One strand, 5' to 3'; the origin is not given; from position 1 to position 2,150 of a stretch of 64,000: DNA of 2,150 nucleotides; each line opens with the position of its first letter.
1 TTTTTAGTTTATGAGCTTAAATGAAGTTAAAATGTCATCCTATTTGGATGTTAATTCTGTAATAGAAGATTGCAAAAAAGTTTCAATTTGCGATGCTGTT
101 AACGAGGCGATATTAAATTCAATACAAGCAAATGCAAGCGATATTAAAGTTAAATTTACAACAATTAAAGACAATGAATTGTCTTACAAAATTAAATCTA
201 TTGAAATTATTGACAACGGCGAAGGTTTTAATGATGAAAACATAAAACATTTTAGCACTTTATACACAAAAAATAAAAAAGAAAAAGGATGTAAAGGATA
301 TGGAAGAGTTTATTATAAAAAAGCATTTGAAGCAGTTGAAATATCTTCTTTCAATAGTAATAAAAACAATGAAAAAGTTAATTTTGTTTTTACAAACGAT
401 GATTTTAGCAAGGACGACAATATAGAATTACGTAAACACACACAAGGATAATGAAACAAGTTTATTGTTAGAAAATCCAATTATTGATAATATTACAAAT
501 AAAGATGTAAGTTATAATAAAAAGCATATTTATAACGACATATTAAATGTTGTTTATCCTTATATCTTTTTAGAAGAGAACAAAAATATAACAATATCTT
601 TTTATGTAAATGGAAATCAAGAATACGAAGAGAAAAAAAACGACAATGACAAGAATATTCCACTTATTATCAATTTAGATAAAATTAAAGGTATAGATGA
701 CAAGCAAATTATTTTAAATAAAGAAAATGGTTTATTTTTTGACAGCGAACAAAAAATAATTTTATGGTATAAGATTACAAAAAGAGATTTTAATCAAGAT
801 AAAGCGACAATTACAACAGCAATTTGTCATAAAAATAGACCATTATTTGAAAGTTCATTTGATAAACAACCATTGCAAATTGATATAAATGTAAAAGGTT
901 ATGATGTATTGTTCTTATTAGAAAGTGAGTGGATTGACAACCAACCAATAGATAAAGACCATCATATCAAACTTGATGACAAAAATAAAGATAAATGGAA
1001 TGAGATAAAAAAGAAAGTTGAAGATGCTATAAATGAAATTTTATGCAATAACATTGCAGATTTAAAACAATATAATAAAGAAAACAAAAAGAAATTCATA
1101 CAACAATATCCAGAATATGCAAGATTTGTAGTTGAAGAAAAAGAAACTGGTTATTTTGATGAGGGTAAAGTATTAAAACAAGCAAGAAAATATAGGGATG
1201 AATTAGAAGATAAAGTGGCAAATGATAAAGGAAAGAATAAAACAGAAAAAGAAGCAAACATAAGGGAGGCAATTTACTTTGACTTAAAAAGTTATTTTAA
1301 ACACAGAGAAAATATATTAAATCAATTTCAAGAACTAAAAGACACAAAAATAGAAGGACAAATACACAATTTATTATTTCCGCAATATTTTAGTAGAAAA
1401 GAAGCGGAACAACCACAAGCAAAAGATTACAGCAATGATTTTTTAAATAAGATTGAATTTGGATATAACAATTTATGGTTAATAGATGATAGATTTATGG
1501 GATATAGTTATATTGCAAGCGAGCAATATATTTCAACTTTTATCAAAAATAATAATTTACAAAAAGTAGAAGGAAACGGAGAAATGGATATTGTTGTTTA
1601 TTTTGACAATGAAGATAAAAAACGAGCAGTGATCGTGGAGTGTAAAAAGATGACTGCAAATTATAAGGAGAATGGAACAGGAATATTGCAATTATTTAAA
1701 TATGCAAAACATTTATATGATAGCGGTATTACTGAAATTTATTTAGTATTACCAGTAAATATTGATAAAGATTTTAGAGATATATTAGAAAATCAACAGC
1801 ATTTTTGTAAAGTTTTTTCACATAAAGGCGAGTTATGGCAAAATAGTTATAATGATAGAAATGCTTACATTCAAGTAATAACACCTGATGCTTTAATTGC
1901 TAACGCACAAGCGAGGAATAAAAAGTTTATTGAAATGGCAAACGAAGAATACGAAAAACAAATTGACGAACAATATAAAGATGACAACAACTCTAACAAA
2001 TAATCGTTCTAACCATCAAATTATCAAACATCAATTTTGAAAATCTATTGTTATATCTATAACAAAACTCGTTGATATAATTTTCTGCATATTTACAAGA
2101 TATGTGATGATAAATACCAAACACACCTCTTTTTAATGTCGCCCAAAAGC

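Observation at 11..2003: Split GHKL-ATPase / PD-(D/E)xK (Shedu-like) nuclease gene: candidate defence protein toggled at an (AC)4 tract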

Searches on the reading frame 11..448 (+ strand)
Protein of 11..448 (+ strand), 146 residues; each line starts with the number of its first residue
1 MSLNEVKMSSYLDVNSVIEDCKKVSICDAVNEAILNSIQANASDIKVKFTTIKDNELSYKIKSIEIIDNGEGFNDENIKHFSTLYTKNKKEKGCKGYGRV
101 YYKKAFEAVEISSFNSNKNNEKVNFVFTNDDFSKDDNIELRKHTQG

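Call 32: list_cluster_members(proteins=[P0002, window:11-448:+, P0001])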
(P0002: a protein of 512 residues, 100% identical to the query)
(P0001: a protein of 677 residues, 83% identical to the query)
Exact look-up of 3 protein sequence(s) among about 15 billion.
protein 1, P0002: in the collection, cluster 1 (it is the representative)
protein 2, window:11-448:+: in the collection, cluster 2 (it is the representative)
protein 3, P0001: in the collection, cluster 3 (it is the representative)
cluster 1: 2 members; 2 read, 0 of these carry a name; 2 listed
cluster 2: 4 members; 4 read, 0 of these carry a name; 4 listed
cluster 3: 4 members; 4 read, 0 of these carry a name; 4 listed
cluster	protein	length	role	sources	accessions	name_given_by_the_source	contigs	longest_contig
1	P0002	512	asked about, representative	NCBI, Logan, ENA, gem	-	-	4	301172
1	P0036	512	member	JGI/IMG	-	-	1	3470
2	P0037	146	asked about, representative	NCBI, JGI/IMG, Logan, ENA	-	-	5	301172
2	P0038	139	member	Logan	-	-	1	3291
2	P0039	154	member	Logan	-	-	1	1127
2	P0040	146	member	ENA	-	-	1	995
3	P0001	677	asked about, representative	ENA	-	-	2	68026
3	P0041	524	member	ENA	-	-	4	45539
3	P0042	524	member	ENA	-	-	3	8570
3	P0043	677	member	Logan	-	-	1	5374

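Call 34: find_encoding_contigs(protein=P0041, flank=4000, max_places=8)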
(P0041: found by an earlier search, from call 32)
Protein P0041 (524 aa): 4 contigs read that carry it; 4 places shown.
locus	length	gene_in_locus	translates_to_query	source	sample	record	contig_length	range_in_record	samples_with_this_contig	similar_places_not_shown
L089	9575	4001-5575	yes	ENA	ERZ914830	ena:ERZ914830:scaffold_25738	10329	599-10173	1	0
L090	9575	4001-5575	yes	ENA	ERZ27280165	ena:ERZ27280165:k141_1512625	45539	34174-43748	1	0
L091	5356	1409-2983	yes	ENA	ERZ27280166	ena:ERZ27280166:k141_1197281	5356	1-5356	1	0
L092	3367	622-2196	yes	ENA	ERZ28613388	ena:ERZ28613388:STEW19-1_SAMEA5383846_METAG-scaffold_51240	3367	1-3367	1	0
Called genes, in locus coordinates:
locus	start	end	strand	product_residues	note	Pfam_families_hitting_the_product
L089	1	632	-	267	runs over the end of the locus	PF20772:TACO1_YebC_N, PF01709:Transcrip_reg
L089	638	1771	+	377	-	PF01098:FTSW_RODA_SPOVE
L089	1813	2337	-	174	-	PF25087:GMPPB_C (faint), PF00132:Hexapep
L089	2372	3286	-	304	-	PF00291:PALP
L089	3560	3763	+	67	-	-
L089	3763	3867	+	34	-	-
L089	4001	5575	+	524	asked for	-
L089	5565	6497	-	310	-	PF12760:Zn_ribbon_IS1595 (weak), PF12762:DDE_Tnp_IS1595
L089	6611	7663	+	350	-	PF01118:Semialdhyde_dh, PF02800:Gp_dh_C (faint), PF02774:Semialdhyde_dhC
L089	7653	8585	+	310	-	PF02899:Phage_int_SAM_1, PF13495:Phage_int_SAM_4, PF00589:Phage_integrase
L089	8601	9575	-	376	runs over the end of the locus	?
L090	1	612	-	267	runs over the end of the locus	PF20772:TACO1_YebC_N, PF01709:Transcrip_reg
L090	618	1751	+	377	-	PF01098:FTSW_RODA_SPOVE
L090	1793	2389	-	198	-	PF25087:GMPPB_C (faint), PF00132:Hexapep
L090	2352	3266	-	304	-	PF00291:PALP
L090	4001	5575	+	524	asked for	-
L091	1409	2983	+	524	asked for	-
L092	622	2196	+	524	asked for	-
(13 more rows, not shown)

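Call 70: find_encoding_contigs(protein=P0039, flank=3500, max_places=6)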
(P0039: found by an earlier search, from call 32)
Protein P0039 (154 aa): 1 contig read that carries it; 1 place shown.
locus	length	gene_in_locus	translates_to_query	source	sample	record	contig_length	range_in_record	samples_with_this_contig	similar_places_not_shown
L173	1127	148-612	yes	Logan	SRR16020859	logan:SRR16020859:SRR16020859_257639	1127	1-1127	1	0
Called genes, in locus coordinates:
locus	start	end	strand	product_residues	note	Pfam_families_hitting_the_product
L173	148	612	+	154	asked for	PF02518:HATPase_c (weak), PF13589:HATPase_c_3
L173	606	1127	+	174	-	?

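Call 71: find_encoding_contigs(protein=P0043, flank=3500, max_places=6)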
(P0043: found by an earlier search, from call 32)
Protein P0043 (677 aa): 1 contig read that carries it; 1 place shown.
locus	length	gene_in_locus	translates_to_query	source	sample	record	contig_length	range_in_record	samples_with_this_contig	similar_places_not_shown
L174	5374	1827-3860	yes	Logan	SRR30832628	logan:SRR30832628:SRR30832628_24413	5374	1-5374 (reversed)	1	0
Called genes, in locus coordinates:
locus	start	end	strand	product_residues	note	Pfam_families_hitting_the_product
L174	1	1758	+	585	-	?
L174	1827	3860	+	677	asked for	PF13589:HATPase_c_3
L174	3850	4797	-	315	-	PF12760:Zn_ribbon_IS1595 (weak), PF12762:DDE_Tnp_IS1595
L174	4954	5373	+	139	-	?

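Call 99: find_encoding_contigs(protein=P0042, flank=3500, max_places=6)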
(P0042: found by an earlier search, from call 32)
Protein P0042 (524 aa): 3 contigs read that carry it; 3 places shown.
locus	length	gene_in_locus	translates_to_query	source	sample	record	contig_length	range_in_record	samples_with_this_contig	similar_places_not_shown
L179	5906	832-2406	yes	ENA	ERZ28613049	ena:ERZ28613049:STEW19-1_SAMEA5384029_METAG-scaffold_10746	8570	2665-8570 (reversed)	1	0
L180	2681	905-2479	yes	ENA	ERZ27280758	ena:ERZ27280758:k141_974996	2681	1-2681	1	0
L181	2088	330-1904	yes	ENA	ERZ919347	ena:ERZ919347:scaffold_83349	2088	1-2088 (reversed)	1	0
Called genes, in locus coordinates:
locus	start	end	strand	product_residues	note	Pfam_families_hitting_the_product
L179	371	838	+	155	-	PF02518:HATPase_c (weak), PF13589:HATPase_c_3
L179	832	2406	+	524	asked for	-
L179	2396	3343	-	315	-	PF12760:Zn_ribbon_IS1595 (weak), PF12762:DDE_Tnp_IS1595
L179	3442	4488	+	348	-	PF01118:Semialdhyde_dh, PF02800:Gp_dh_C (faint), PF02774:Semialdhyde_dhC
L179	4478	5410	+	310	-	PF02899:Phage_int_SAM_1, PF13495:Phage_int_SAM_4, PF00589:Phage_integrase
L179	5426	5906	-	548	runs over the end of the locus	PF00224:PK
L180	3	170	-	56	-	?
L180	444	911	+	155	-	PF02518:HATPase_c (weak), PF13589:HATPase_c_3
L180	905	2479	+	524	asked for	-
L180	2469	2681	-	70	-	?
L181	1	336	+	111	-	?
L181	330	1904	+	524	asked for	-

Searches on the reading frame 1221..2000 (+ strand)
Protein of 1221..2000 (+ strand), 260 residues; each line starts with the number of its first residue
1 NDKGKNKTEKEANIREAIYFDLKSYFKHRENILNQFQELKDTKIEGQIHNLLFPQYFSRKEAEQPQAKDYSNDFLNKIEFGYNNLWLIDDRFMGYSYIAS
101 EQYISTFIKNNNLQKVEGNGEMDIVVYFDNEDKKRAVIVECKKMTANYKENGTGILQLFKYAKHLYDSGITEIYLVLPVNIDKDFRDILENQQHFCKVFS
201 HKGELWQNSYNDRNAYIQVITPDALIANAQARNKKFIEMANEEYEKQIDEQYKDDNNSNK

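Call 42: search_solved_structures(query=A2, max_evalue=10, show_alignments=2)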
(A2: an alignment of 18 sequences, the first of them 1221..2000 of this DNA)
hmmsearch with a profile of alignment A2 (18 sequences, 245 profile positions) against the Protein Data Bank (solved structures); distinct sequences matched with E-value up to 10: 1.
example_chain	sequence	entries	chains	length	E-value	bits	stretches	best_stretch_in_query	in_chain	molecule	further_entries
2vld_A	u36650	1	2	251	0.48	13.2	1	125-166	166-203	Endonuclease NucS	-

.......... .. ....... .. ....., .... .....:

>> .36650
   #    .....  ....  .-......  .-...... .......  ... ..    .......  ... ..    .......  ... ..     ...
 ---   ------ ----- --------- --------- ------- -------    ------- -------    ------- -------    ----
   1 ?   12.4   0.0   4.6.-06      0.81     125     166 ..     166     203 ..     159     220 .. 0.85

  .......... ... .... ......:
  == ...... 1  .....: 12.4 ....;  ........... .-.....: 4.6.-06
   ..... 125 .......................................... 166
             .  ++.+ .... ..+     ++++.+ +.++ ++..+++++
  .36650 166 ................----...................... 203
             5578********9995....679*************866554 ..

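Call 43: search_protein_families(library=pfam, alignment_id=A2, max_evalue=1)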
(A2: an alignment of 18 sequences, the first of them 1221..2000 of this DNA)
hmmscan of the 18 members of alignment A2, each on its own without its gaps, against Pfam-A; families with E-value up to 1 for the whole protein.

A. member 1, window:1221-2000:+ (260 aa): 4 families
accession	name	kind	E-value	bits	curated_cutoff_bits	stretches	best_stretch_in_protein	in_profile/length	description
PF13588.12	HSDR_N_2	-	0.007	16.9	25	1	113-164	30-77/110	Type I restriction enzyme R protein N terminus (HSDR_N)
PF03047.20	ComC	-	0.035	14.3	20.4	0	31-43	5-17/31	COMC family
PF13995.12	YebF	-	0.076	13.4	27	1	104-149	44-89/89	YebF-like protein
PF24478.1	DCX2_DCDC1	-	0.085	13.4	27.8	1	113-175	6-68/105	DCDC1, second doublecortin-like domain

B. families by the number of members that match (of 18 scanned): 27 families (the first 25 are shown)
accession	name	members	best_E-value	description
PF13588.12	HSDR_N_2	5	0.00012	Type I restriction enzyme R protein N terminus (HSDR_N)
PF20713.2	DUF6826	3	0.0051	Domain of unknown function (DUF6826)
PF04313.20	HSDR_N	2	0.00093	Type I restriction enzyme R protein N terminus (HSDR_N)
PF03047.20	ComC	2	0.035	COMC family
PF14082.12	SduA_C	1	0.0007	Shedu protein SduA, C-terminal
PF18799.6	LPD5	1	0.0045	Large polyvalent protein-associated domain 5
PF24699.1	DUF7663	1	0.0065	Domain of unknown function (DUF7663)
PF08011.17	PDDEXK_9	1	0.01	PD-(D/E)XK nuclease superfamily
PF10598.14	RRM_4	1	0.015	RNA recognition motif of the spliceosomal PrP8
PF01939.22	NucS_C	1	0.029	Endonuclease NucS C-terminal domain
PF20092.4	DUF6483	1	0.029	Family of unknown function (DUF6483)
PF01612.26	DNA_pol_A_exo1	1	0.053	3'-5' exonuclease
PF16544.10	STAR_dimer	1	0.057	Homodimerisation region of STAR domain protein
PF01930.23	Cas_Cas4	1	0.068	Domain of unknown function DUF83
PF06926.16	Rep_Org_C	1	0.069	Putative replisome organiser protein C-terminus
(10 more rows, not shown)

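Call 48: predict_structure(alignment_id=A2)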
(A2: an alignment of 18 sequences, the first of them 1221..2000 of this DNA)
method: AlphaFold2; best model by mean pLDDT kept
length: 260 residues; sequences in the alignment: 18
mean_pLDDT: 83.8   pTM: 0.80
mean pLDDT of the five models: 83.8, 82.8, 80.5, 76.7, 71.5
residues with pLDDT >= 90: 119; 70-90: 104; 50-70: 16; < 50: 21
segments of 3 or more residues with pLDDT < 50: 61-77, 257-260
pLDDT, mean of each block of 10 residues (from residue 1): 73 84 89 91 84 82 44 48 86 86 87 81 91 90 84 91 93 95 94 94 96 91 95 92 82 55
secondary structure, 60 per line:
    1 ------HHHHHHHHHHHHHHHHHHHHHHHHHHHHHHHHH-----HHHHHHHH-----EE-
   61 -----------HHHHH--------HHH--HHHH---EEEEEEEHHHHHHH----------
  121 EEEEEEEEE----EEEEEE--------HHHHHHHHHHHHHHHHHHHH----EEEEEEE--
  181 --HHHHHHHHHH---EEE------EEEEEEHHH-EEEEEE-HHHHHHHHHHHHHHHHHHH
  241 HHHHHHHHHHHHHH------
elements in order: H7-39 H45-52 H72-76 H90-93 E97-103 H104-110 E121-129 E134-139 H148-167 E172-178 H183-192 E196-198 E205-210 E215-220 H222-254

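Call 52: fold_search(model_id=the predicted structure, library=pdb)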
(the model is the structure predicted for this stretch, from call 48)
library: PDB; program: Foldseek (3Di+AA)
matches with E <= 10: 724; with E <= 0.001: 0
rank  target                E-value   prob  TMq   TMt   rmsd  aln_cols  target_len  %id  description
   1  8em1_B                1.5e-03  0.96  0.23  0.14   6.2       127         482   17  Type IIS Restriction Endonuclease PaqCI, DNA Unbound (released 2023-03-22)
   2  8epx_A                3.0e-03  0.87  0.22  0.14   6.4       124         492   18  Type IIS Restriction Endonuclease PaqCI, DNA bound (released 2023-03-22)
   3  8em1_A                5.6e-03  0.75  0.22  0.14   7.3       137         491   19  Type IIS Restriction Endonuclease PaqCI, DNA Unbound (released 2023-03-22)
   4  1y88                  2.0e-02  0.85  0.22  0.29   5.5       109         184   11  Crystal Structure of Protein of Unknown Function AF1548 (released 2004-12-21)
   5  2okf_A                2.5e-02  0.75  0.21  0.37   8.8       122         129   15  CRYSTAL STRUCTURE OF A FDXN ELEMENT EXCISION CONTROLLING FACTOR PROTEIN (AVA_3312) FROM ANABAENA VARIABILIS AT 1.60 A  (released 2007-01-30)
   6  3bam_B                2.8e-02  0.92  0.27  0.32   5.3       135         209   12  RESTRICTION ENDONUCLEASE BAMHI COMPLEX WITH DNA AND MANGANESE IONS (POST-REACTIVE COMPLEX) (released 1999-01-13)
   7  1esg_B                2.9e-02  0.69  0.26  0.30   8.2       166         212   13  RESTRICTION ENDONUCLEASE BAMHI BOUND TO A NON-SPECIFIC DNA. (released 2000-05-31)
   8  2bam_B                3.1e-02  0.89  0.25  0.30   6.0       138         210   12  RESTRICTION ENDONUCLEASE BAMHI COMPLEX WITH DNA AND CALCIUM IONS (PRE-REACTIVE COMPLEX). (released 1999-10-31)
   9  5gke_A                3.1e-02  0.89  0.22  0.24   7.3       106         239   18  Structure of EndoMS-dsDNA1 complex (released 2016-11-02)
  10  1bhm_B                3.5e-02  0.90  0.28  0.33   5.4       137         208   12  RESTRICTION ENDONUCLEASE BAMHI COMPLEX WITH DNA (released 1995-07-12)
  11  2inb                  3.5e-02  0.82  0.23  0.40   7.7       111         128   16  Crystal structure of an XisH family protein (ZP_00107633.1) from Nostoc punctiforme PCC 73102 at 1.60 A resolution (released 2006-10-24)
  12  1bam                  3.8e-02  0.57  0.23  0.29   9.8       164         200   13  STRUCTURE OF RESTRICTION ENDONUCLEASE BAMHI PHASED AT 1.95 ANGSTROMS RESOLUTION BY MAD ANALYSIS (released 1995-02-27)
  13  8epx_D                4.3e-02  0.33  0.21  0.13   8.5       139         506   15  Type IIS Restriction Endonuclease PaqCI, DNA bound (released 2023-03-22)
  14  3bam_A                5.1e-02  0.89  0.28  0.34   5.6       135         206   12  RESTRICTION ENDONUCLEASE BAMHI COMPLEX WITH DNA AND MANGANESE IONS (POST-REACTIVE COMPLEX) (released 1999-01-13)
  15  8q41_B                5.1e-02  0.72  0.23  0.16   9.2       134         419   13  Crystal structure of Can2 (E341A) bound to cA4 and TTTAAA ssDNA (released 2023-11-22)
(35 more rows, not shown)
